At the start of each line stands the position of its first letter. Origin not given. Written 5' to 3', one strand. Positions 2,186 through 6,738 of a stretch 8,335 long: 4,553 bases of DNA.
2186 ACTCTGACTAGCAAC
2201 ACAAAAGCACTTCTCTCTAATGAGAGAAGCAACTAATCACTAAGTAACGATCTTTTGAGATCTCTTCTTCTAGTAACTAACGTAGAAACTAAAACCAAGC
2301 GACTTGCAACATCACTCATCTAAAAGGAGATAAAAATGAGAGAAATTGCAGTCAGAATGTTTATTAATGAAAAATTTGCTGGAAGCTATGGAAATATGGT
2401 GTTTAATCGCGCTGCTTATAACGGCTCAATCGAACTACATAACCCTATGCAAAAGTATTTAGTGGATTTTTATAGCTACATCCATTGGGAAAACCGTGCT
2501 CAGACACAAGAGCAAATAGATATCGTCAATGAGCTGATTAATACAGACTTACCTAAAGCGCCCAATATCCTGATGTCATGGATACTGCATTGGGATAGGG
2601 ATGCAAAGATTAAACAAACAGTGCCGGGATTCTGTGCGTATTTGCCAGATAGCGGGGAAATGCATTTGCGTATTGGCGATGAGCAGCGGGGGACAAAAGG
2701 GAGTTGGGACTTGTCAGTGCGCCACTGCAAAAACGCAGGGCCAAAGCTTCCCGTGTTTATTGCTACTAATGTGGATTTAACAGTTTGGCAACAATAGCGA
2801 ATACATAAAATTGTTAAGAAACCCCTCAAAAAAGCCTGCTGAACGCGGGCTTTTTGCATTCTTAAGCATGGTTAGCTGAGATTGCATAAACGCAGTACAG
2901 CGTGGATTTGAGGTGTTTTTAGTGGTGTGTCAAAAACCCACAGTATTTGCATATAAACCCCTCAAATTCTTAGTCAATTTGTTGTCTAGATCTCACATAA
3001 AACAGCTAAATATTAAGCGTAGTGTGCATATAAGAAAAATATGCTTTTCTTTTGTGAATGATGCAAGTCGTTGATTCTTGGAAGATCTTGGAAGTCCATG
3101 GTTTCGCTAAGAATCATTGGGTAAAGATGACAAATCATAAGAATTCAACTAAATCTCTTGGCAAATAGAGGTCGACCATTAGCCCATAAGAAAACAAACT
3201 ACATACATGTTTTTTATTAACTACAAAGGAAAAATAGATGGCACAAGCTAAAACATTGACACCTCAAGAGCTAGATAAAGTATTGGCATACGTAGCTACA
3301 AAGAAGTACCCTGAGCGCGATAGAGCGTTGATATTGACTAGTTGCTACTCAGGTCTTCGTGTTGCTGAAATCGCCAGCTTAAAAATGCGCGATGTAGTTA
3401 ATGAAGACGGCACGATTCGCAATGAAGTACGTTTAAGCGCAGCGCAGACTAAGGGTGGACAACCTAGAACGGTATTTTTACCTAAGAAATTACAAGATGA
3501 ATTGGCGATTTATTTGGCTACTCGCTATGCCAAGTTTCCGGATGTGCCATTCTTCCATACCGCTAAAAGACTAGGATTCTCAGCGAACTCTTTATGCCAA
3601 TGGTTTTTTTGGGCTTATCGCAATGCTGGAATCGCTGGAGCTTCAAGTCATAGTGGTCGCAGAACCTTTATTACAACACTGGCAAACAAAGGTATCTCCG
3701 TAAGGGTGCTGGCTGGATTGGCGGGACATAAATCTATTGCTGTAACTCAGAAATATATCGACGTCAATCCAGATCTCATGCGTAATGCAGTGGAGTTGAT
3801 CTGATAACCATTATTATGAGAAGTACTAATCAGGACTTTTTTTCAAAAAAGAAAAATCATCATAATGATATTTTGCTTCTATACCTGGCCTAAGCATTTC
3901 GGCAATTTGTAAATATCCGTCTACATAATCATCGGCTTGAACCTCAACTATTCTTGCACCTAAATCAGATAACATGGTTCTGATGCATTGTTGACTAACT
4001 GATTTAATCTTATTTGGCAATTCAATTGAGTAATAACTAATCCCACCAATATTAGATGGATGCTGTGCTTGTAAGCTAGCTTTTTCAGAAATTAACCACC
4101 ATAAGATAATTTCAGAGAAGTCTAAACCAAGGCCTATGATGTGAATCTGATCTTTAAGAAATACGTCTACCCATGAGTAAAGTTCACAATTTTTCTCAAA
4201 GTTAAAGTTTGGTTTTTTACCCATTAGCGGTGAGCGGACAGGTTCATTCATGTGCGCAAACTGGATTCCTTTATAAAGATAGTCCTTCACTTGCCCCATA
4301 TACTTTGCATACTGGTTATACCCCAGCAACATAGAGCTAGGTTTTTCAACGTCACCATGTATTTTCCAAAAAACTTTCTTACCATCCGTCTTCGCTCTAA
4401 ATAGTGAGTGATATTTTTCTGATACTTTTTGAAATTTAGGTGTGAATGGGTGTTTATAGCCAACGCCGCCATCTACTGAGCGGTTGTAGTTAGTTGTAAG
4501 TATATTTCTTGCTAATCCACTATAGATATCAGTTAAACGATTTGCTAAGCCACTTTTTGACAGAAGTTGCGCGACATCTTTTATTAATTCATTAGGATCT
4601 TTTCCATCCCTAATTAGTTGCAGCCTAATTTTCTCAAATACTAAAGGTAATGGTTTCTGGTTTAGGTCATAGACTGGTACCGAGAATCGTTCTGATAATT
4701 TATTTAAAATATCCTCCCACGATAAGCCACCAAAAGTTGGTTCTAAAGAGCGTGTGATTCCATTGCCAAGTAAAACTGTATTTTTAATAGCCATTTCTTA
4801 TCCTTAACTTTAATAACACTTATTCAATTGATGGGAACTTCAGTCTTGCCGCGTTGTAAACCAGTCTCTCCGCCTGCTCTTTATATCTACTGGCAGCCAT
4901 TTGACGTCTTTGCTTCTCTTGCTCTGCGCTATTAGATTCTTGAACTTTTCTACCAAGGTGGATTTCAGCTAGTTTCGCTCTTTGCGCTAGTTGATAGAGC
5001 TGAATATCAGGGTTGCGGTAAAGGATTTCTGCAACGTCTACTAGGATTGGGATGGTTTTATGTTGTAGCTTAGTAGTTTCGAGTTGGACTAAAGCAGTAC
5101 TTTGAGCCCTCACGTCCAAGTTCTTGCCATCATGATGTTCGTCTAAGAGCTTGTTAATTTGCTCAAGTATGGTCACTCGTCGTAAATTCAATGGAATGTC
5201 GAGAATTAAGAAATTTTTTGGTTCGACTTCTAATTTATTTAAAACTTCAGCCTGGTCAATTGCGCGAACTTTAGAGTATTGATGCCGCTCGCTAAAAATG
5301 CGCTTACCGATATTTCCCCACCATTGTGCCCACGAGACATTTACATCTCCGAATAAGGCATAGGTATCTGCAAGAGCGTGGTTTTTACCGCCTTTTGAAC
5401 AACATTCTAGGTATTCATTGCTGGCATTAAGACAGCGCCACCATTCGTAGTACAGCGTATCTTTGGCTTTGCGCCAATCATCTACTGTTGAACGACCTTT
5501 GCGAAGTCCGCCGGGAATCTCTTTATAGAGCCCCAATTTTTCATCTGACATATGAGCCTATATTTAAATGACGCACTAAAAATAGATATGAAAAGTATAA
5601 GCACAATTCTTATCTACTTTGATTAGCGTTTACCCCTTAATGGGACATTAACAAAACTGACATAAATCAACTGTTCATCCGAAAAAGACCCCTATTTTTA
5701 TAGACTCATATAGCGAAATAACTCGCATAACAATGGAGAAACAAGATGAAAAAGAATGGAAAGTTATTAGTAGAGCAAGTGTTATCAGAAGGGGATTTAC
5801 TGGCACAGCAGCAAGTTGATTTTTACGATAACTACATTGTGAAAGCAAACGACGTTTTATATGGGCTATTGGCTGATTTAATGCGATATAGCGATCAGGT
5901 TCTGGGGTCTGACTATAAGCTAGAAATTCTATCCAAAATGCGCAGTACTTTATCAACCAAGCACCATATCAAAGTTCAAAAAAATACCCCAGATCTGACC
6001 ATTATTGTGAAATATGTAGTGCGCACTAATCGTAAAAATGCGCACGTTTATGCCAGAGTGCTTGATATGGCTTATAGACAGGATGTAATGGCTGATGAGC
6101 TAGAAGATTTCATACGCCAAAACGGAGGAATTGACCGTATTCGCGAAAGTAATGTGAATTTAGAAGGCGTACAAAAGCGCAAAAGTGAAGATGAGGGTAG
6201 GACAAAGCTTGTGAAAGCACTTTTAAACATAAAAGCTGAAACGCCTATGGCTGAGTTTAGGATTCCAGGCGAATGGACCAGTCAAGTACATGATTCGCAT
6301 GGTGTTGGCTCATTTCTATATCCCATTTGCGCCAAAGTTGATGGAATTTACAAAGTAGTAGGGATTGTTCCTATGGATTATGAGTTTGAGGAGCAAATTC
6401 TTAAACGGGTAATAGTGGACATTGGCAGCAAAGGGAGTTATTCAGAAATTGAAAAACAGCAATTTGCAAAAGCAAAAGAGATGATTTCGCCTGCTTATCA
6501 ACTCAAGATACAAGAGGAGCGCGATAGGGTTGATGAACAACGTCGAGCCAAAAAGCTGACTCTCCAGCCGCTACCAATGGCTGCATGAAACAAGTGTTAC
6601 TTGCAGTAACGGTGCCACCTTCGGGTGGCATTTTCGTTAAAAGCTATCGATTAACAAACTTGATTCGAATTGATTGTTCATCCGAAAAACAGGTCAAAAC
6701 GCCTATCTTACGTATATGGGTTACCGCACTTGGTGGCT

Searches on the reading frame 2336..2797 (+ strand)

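Call 7: search_protein_families(library=pfam, max_evalue=0.1, proteins=[window:2336-2797:+])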
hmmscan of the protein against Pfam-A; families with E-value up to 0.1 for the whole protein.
window:2336-2797:+ (153 aa): 0 families

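Call 8: search_protein_families(library=phrogs, max_evalue=0.1, proteins=[window:2336-2797:+])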
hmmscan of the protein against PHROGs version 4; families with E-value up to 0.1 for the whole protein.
window:2336-2797:+ (153 aa): 0 families

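Call 22: search_protein_families(library=ncbifam, max_evalue=0.1, proteins=[window:2336-2797:+])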
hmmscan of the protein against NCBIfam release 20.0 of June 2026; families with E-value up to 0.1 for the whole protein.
window:2336-2797:+ (153 aa): 0 families

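Call 23: search_protein_families(library=padloc, max_evalue=0.1, proteins=[window:2336-2797:+])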
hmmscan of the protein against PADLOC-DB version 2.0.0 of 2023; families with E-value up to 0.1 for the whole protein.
window:2336-2797:+ (153 aa): 0 families

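Call 34: search_protein_families(library=pfam, max_evalue=1, proteins=[window:2336-2797:+])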
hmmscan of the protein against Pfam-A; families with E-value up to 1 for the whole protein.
window:2336-2797:+ (153 aa): 1 family
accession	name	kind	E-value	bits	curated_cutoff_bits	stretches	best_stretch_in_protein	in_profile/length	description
PF00891.24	Methyltransf_2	-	0.23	11.2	22.3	1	55-96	107-149/210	O-methyltransferase domain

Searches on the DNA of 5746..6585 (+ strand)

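Call 70: search_rna_families(sources=[L037, L039, L002], threshold=gathering)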
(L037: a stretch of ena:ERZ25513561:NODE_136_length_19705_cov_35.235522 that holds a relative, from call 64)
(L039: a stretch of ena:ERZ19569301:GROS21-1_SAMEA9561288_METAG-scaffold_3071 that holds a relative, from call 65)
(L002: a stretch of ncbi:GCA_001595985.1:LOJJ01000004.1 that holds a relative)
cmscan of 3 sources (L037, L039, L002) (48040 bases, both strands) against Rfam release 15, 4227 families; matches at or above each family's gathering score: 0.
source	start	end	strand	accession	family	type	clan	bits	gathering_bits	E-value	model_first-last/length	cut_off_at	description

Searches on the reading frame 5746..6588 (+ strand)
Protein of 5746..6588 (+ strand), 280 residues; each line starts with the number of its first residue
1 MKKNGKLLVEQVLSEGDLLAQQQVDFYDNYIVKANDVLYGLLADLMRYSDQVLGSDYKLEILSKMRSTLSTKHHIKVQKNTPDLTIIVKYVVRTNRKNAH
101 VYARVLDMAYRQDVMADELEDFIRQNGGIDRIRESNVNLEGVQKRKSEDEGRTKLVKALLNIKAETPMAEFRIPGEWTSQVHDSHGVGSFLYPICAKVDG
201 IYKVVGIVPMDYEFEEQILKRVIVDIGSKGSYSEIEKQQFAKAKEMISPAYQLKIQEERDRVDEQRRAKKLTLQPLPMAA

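Call 7: search_protein_families(library=pfam, max_evalue=0.1, proteins=[window:5746-6588:+])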
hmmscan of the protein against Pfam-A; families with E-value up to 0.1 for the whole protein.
window:5746-6588:+ (280 aa): 0 families

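Call 8: search_protein_families(library=phrogs, max_evalue=0.1, proteins=[window:5746-6588:+])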
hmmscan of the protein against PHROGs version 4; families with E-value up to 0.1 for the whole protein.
window:5746-6588:+ (280 aa): 0 families

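Call 22: search_protein_families(library=ncbifam, max_evalue=0.1, proteins=[window:5746-6588:+])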
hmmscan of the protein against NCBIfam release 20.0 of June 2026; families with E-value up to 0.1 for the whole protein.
window:5746-6588:+ (280 aa): 0 families

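Call 23: search_protein_families(library=padloc, max_evalue=0.1, proteins=[window:5746-6588:+])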
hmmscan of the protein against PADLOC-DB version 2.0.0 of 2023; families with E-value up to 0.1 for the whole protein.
window:5746-6588:+ (280 aa): 1 family
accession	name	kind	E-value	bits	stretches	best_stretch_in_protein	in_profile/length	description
PDLC01891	CARF4--CARF_PDDEXK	-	0.013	13.1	1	206-265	13-68/319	-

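Call 34: search_protein_families(library=pfam, max_evalue=1, proteins=[window:5746-6588:+])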
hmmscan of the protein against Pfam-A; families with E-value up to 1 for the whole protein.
window:5746-6588:+ (280 aa): 0 families

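Call 41: search_solved_structures(query=window:5746-6585:+, max_evalue=1)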
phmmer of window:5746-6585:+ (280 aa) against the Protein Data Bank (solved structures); distinct sequences matched with E-value up to 1: 3.
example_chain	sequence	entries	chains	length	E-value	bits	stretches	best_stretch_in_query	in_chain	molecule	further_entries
8j8p_R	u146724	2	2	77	0.11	15.1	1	228-274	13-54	RTF1-like protein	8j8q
4eb5_C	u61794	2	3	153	0.15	14.7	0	113-151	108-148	NifU protein (NifU-1)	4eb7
7dkh_D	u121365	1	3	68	0.23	14.1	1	229-270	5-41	RNA polymerase-associated protein RTF1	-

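Call 53: list_cluster_members(proteins=[window:5746-6585:+, window:6759-7172:+, window:7332-7727:+, L002:7838-8293:+, L002:8454-9068:+, window:4823-5551:-, window:3829-4794:-, window:3238-3801:+, window:2336-2794:+, window:1481-1930:-])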
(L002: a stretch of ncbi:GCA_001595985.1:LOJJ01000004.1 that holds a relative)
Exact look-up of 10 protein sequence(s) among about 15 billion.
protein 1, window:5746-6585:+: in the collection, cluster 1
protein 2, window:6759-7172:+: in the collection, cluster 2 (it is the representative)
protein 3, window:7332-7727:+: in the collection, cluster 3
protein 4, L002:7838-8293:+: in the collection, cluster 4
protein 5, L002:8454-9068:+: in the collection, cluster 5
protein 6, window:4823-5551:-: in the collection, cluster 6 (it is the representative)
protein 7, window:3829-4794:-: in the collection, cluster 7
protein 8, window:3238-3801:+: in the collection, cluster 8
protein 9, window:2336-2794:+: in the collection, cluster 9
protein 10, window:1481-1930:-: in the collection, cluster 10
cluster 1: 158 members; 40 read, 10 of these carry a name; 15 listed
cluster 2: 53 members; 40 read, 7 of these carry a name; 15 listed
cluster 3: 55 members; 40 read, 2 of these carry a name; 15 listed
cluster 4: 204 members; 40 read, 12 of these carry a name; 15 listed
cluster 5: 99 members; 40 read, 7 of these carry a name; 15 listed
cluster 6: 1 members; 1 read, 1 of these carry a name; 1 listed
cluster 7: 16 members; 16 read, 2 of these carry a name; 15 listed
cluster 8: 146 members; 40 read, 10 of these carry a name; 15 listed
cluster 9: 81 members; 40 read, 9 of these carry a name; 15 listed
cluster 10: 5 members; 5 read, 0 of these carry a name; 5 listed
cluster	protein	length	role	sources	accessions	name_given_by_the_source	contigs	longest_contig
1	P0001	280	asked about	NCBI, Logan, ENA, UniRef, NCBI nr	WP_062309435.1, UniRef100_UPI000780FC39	hypothetical protein [Polynucleobacter sinensis] | hypothetical protein n=1 Tax=Polynucleobacter sinensis TaxID=1743157 RepID=UPI000780FC39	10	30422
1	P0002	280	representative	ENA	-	-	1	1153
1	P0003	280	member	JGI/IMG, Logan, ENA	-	hypothetical protein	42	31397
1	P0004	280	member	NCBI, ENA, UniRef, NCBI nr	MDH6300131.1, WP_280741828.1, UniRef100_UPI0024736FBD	hypothetical protein [Polynucleobacter sphagniphilus] | hypothetical protein n=1 Tax=Polynucleobacter sphagniphilus TaxID=1743169 ...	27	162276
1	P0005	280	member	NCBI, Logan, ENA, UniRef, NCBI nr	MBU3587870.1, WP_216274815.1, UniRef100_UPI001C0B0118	hypothetical protein ICN30_08495 [Polynucleobacter sp. 31A-FELB] | hypothetical protein n=1 Tax=Polynucleobacter sp. 31A-FELB TaxID=2689096 ... | hypothetical protein [Polynucleobacter sp. 31A-FELB]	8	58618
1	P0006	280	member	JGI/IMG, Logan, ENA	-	hypothetical protein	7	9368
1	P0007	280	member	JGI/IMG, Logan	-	hypothetical protein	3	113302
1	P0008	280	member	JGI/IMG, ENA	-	hypothetical protein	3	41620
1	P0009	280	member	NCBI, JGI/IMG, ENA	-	hypothetical protein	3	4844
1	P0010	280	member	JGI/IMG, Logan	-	hypothetical protein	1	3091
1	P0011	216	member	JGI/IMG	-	hypothetical protein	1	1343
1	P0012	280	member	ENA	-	-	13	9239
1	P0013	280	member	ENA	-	-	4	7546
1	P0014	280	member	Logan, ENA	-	-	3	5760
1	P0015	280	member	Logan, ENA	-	-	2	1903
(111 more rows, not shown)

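Call 63: find_homologous_proteins(query=window:5746-6585:+, max_evalue=0.001)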
Query window:5746-6585:+ (280 aa): 50 proteins with E <= 0.001 among 1247 candidates.
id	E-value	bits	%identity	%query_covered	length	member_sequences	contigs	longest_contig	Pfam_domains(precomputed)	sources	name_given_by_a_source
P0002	8.7e-173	591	98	100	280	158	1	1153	-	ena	-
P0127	1.5e-170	583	96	100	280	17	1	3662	-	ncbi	-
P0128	2.2e-168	576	95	100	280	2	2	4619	-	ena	-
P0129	9.1e-167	571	94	100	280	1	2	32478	-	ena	-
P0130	3.6e-160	549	90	100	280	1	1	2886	-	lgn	-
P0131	6.8e-159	545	90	100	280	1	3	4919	-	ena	-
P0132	2.4e-154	530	90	96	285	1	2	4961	-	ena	-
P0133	5.0e-139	480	80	99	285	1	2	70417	-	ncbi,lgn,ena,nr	nr:hypothetical protein [uncultured Polynucleobacter sp.]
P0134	1.1e-134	466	77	99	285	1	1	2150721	-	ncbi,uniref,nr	ncbi:hypothetical protein [Polynucleobacter sp. MWH-HuK1]|uniref:hypothetical protein n=1 Tax=Polynu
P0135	1.2e-130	452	75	99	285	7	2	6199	-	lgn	-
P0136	5.1e-130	450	75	100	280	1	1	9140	-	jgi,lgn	-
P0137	2.3e-129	448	76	100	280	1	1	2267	-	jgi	-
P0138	2.7e-129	448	75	100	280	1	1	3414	-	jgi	jgi:hypothetical protein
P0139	8.6e-129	446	77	96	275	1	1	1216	-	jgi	jgi:hypothetical protein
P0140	8.8e-129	446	75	100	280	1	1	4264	-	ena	-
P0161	8.5e-101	355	60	100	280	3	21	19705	-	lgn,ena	-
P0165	9.3e-97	341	57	100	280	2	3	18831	-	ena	-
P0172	1.2e-35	141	37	76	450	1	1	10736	-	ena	-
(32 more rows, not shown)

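Call 64: find_encoding_contigs(protein=P0161, flank=8000, max_places=3)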
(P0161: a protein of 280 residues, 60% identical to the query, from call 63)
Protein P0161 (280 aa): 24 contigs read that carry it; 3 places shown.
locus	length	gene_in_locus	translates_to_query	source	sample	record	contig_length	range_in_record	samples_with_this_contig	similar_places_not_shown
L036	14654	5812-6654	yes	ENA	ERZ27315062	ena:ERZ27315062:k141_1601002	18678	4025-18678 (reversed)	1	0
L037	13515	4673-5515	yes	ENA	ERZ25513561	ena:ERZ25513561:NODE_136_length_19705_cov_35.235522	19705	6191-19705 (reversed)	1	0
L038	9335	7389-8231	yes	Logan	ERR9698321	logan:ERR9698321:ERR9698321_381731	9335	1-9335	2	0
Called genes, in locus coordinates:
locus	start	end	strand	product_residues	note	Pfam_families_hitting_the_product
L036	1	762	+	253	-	?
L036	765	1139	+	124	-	-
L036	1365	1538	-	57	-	-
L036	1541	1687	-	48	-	-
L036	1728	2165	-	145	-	PF20346:DUF6641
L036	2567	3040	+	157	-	-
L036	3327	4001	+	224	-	PF00589:Phage_integrase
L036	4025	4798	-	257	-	-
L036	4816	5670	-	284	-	-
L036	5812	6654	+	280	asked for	-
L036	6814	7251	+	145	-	-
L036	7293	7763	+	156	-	PF00717:Peptidase_S24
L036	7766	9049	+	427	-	PF00817:IMS, PF11799:IMS_C, PF13438:DUF4113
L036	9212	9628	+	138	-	-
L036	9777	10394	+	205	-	-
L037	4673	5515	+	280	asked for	-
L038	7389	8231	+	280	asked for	-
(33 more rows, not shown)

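Call 65: find_encoding_contigs(protein=P0165, flank=8000, max_places=3)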
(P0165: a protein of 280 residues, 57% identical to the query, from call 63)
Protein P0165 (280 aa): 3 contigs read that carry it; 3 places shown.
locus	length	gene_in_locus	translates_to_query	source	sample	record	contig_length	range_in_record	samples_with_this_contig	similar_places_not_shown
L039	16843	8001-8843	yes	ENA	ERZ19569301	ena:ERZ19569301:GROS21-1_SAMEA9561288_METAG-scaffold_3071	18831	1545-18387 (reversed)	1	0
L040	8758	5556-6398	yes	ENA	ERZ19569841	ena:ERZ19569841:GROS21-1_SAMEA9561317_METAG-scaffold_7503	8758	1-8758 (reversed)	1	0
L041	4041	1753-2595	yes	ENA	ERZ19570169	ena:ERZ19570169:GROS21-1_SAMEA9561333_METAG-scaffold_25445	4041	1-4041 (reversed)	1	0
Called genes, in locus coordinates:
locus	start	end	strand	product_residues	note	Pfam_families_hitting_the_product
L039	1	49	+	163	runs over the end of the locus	?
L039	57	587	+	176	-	PF18928:DUF5677 (weak), PF22491:DUF6988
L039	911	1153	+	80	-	-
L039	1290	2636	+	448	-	-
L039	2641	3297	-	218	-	PF00929:RNase_T (faint), PF12843:QSregVF_b (weak)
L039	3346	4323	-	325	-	PF13289:SIR2_2 (faint)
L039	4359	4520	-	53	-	-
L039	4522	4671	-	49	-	-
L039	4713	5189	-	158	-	PF20346:DUF6641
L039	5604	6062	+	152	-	-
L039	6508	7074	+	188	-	PF00589:Phage_integrase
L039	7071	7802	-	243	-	-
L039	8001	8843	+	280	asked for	-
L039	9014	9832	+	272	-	-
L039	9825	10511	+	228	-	-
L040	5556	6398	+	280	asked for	-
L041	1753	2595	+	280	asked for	-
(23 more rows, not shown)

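Call 66: find_encoding_contigs(protein=P0172, flank=8000, max_places=3)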
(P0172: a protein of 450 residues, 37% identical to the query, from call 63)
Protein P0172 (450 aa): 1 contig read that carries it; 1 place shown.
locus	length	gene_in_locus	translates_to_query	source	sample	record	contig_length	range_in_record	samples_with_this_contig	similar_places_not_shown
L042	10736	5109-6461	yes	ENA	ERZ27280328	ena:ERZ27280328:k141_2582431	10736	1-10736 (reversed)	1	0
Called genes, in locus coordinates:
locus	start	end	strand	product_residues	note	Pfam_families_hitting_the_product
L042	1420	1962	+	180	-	-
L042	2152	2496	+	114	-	-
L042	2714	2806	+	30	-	-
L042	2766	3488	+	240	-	-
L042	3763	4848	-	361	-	-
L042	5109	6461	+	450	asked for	-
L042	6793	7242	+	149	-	-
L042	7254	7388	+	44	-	-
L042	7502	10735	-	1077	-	?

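Call 82: predict_structure(alignment_id=A4)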
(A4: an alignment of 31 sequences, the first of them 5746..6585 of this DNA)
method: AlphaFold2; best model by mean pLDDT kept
length: 280 residues; sequences in the alignment: 31
mean_pLDDT: 76.6   pTM: 0.48
mean pLDDT of the five models: 76.6, 75.6, 73.4, 71.5, 70.0
residues with pLDDT >= 90: 52; 70-90: 145; 50-70: 64; < 50: 19
segments of 3 or more residues with pLDDT < 50: 135-137, 182-188, 278-280
pLDDT, mean of each block of 10 residues (from residue 1): 71 88 76 70 93 92 93 87 92 77 89 89 79 53 61 77 86 68 48 77 77 63 67 80 80 81 78 52
secondary structure, 60 per line:
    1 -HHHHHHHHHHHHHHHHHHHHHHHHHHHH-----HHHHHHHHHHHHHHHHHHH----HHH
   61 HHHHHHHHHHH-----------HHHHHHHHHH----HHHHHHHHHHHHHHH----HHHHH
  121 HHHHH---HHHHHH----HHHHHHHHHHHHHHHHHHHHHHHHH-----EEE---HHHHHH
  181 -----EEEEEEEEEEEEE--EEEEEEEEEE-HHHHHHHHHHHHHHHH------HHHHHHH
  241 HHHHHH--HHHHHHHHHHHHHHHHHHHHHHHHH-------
elements in order: H2-29 H35-53 H58-71 H83-92 H97-111 H116-125 H129-134 H139-163 E169-171 H175-180 E186-198 E201-210 H212-227 H234-246 H249-273

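Call 87: fold_search(model_id=the predicted structure, library=pdb)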
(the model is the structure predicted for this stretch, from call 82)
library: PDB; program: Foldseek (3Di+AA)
matches with E <= 10: 152; with E <= 0.001: 0
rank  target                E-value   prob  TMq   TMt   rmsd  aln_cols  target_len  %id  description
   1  2oez_B                5.4e-01  0.14  0.20  0.21  22.1       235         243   11  Protein of Unknown Function (DUF1342) from Vibrio parahaemolyticus (released 2007-01-30)
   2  5koa_A                8.9e-01  0.10  0.19  0.21  22.2       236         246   12  Structure of Escherichia coli ZapD bound to the C-terminal tail of FtsZ (released 2017-01-25)
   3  5dy0_C                9.9e-01  0.15  0.16  0.19   7.9       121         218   13  Crystal of AmtR from Corynebacterium glutamicum in complex with DNA (released 2016-01-13)
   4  9lgo_I                1.5e+00  0.20  0.19  0.29  14.9       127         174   18  Cryo-EM structure of the SPATA5-SPATA5L1-CINP-C1orf109 complex (released 2025-04-23)
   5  8rhn_D                1.5e+00  0.08  0.12  0.18  14.1       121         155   15  Structure of the 55LCC ATPase complex (released 2024-03-27)
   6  5mqq_C                1.6e+00  0.13  0.17  0.21   7.7       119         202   12  Transcriptional repressor AmtR of corynebacterium glutamicum (released 2017-03-15)
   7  5xyf_A                1.6e+00  0.06  0.15  0.19  11.9       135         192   12  Crystal structure of the human TIN2-TPP1-TRF2 telomeric complex (released 2017-12-13)
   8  5vhs_X                1.6e+00  0.06  0.17  0.17  19.2       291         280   13  Conformational Landscape of the p28-Bound Human Proteasome Regulatory Particle (released 2017-08-23)
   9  9uaq_A                1.7e+00  0.08  0.15  0.14  13.3       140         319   13  CryoEM structure of GFP-like protein from Aequorea coerulescens with Trimbody (released 2026-02-11)
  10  6gow_E                1.7e+00  0.08  0.13  0.25  11.1       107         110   18  Crystal structure of the flagellin-FliS complex from Bacillus subtilis crystallized in spacegroup P22121 (released 2018-08-29)
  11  8j07_11               2.0e+00  0.05  0.16  0.09  26.4       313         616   13  96nm repeat of human respiratory doublet microtubule and associated axonemal complexes (released 2023-07-26)
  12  5f9h_K                2.4e+00  0.03  0.11  0.06  15.6       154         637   13  Crystal structure of RIG-I helicase-RD in complex with 24-mer 5' triphosphate hairpin RNA (released 2016-01-13)
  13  5dy0_D                2.5e+00  0.06  0.14  0.16  12.6       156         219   15  Crystal of AmtR from Corynebacterium glutamicum in complex with DNA (released 2016-01-13)
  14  4oq5_B                2.5e+00  0.05  0.14  0.22  15.4       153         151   14  Crystal Structure of Human MCL-1 Bound to Inhibitor 4-(4-methylnaphthalen-1-yl)-2-{[(4-phenoxyphenyl)sulfonyl]amino}be (released 2014-03-12)
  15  6r7f_B                2.5e+00  0.04  0.14  0.10  19.4       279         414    9  Structural basis of Cullin-2 RING E3 ligase regulation by the COP9 signalosome (released 2019-08-28)
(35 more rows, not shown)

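Call 99: search_dna_similar(query=window:5746-6585:+, collection=plasmids, mode=protein, max_evalue=0.01, max_rows=10)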
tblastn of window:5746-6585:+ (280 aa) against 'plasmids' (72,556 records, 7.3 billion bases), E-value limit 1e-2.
No match.

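Call 100: search_dna_similar(query=window:5746-6585:+, collection=phages, mode=protein, max_evalue=0.01, max_rows=10)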
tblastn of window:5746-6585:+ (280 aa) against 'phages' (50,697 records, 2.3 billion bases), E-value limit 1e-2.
No match.
